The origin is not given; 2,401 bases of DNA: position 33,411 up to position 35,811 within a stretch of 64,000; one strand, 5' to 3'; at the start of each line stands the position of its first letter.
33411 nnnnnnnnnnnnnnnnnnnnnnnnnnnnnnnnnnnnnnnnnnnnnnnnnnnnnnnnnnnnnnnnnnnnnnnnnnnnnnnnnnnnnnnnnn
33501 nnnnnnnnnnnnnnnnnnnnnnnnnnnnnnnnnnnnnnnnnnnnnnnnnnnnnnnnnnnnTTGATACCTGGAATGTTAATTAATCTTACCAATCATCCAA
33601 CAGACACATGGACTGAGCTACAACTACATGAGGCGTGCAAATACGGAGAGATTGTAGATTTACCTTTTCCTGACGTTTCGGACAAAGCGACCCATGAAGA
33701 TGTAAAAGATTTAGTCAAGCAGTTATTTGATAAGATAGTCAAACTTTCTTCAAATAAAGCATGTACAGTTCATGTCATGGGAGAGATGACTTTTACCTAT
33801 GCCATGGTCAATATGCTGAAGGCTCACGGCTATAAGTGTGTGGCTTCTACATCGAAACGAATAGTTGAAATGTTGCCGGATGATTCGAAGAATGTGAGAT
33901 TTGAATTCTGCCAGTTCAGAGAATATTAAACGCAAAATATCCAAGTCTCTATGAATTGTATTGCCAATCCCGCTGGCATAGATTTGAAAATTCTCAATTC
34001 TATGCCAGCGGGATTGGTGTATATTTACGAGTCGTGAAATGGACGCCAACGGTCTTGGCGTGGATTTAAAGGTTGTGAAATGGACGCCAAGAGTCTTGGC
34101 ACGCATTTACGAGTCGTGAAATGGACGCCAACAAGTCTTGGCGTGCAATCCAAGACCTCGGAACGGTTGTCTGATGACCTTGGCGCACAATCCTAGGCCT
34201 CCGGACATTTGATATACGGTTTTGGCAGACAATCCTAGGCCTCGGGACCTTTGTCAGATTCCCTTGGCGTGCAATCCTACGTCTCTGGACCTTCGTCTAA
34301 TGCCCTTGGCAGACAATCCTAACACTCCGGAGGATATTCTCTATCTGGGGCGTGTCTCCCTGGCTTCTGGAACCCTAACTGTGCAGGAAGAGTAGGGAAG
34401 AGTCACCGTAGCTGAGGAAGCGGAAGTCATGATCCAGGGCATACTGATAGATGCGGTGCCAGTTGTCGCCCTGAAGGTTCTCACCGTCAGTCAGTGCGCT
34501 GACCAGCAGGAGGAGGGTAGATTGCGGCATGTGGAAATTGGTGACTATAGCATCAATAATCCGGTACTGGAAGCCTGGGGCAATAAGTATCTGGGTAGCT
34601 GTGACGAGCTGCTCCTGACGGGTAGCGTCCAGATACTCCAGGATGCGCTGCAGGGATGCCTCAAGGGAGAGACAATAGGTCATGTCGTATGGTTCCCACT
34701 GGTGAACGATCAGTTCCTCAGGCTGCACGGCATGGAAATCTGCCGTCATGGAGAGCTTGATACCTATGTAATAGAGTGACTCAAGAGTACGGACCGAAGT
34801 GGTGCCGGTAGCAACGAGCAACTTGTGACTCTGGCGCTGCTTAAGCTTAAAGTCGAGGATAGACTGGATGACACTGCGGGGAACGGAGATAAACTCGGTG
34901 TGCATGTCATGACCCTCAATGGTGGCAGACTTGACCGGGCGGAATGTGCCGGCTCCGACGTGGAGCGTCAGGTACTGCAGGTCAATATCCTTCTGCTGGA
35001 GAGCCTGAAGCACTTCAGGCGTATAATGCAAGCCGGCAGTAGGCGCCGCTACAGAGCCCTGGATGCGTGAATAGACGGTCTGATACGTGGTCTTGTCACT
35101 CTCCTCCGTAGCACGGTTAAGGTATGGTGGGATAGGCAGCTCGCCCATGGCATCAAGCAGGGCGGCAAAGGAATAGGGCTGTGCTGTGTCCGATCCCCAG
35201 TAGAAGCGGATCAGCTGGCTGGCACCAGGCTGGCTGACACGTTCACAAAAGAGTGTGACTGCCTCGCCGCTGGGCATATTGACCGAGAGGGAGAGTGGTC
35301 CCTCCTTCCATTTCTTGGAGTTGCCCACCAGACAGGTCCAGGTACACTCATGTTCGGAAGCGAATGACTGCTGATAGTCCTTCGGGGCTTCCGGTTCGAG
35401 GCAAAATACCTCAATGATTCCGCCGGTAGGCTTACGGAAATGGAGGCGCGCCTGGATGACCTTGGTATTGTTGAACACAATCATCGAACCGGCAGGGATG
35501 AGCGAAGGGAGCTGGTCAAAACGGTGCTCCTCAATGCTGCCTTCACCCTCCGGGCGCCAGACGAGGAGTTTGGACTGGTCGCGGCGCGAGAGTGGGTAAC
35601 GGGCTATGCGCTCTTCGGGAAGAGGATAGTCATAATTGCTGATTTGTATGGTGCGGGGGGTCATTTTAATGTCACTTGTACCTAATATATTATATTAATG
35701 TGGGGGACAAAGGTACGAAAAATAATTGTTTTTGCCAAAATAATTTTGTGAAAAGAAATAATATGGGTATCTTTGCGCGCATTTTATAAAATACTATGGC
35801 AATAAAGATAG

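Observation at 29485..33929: Separately promoted accessory operon: RecD-like helicase, two CARF-HEPN proteins and a Csx20-like protein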

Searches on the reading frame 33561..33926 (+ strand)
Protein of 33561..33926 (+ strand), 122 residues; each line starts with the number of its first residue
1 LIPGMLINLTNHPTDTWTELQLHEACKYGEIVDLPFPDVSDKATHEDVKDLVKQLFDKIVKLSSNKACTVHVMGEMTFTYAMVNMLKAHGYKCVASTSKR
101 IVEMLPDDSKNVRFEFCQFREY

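Call 5: search_protein_families(library=pfam, proteins=[window:33561-33926:+], max_evalue=0.1)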
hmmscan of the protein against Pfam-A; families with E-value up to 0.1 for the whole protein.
window:33561-33926:+ (122 aa): 1 family
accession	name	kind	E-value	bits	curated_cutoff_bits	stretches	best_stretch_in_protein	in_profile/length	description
PF02896.24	PEP-utilizers_C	-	0.084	12.5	22.8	0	44-102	224-282/293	PEP-utilising enzyme, PEP-binding domain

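Call 6: search_protein_families(library=ncbifam, proteins=[window:33561-33926:+], max_evalue=0.1)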
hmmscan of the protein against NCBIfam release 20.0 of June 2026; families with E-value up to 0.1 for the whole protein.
window:33561-33926:+ (122 aa): 4 families
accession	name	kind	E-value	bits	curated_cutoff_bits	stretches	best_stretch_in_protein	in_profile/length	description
NF040559.1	CAS_Csx20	equivalog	7e-10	39.3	70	1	9-122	4-124/124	CRISPR-associated protein Csx20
TIGR04093.1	cas1_CYANO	exception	0.0077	15.2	385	1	57-120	30-95/334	type I-D CRISPR-associated endonuclease Cas1d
TIGR00119.1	acolac_sm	equivalog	0.0086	16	56.9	1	44-98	97-150/158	acetolactate synthase small subunit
NF003991.0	PRK05472.1-5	equivalog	0.084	12.8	198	0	76-121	15-58/211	redox-sensing transcriptional repressor Rex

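Call 7: search_protein_families(library=padloc, proteins=[window:33561-33926:+], max_evalue=0.1)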
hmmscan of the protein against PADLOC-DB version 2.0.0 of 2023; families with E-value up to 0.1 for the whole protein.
window:33561-33926:+ (122 aa): 5 families
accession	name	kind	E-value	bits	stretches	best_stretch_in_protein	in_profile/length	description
PDLC01397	Csx20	-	7.1e-37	124.5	1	5-122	1-114/114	"CAS-I,CAS-III; associated"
PDLC01843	CARF2--CARF_HEPN_CSX20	-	1.3e-27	94.9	1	6-122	393-498/498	-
PDLC01038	Csx15/20/peptidase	-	6.8e-18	63.1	1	5-122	1-118/118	peptidase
PDLC01659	Csx20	-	1.9e-08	32.6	1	6-122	4-126/128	"CAS-I,CAS-III; associated"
PDLC01384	Csx20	-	2.5e-07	29.1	1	6-122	4-126/128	"CAS-I,CAS-III; associated"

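Call 58: search_solved_structures(query=window:33573-33926:+, max_evalue=1)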
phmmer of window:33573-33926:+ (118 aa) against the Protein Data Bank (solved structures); distinct sequences matched with E-value up to 1: 6.
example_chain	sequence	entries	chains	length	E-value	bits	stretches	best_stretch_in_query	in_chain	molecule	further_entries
24yw_T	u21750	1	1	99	0.5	13.7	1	25-58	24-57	Large ribosomal subunit protein uL23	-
9zbk_C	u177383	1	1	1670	0.7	13.2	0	55-108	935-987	Rapamycin-insensitive companion of mTOR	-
9zbj_C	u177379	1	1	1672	0.7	13.2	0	55-108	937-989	Rapamycin-insensitive companion of mTOR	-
6zwm_E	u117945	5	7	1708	0.74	13.1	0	55-108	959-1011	Rapamycin-insensitive companion of mTOR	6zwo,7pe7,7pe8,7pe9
7tzo_E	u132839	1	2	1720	0.75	13.1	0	55-108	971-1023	Rapamycin-insensitive companion of mTOR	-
9t7j_E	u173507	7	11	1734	0.76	13.1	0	55-108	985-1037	Rapamycin-insensitive companion of mTOR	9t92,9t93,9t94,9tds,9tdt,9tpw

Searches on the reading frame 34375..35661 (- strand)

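Call 9: search_protein_families(library=ncbifam, proteins=[window:34375-35661:-], max_evalue=0.001)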
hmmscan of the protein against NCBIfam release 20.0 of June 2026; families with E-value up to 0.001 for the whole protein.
window:34375-35661:- (428 aa): 3 families
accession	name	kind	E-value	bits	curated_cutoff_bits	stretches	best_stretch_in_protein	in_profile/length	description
NF001140.0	PRK00147.1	equivalog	1e-101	340.3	324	2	6-297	2-266/346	tRNA preQ1(34) S-adenosylmethionine ribosyltransferase-isomerase QueA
TIGR00113.1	queA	equivalog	2.7e-90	302.8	267.45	2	6-296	3-266/345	tRNA preQ1(34) S-adenosylmethionine ribosyltransferase-isomerase QueA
NF002398.0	PRK01424.1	equivalog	1e-64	219.1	588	3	185-301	179-291/366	tRNA preQ1(34) S-adenosylmethionine ribosyltransferase-isomerase QueA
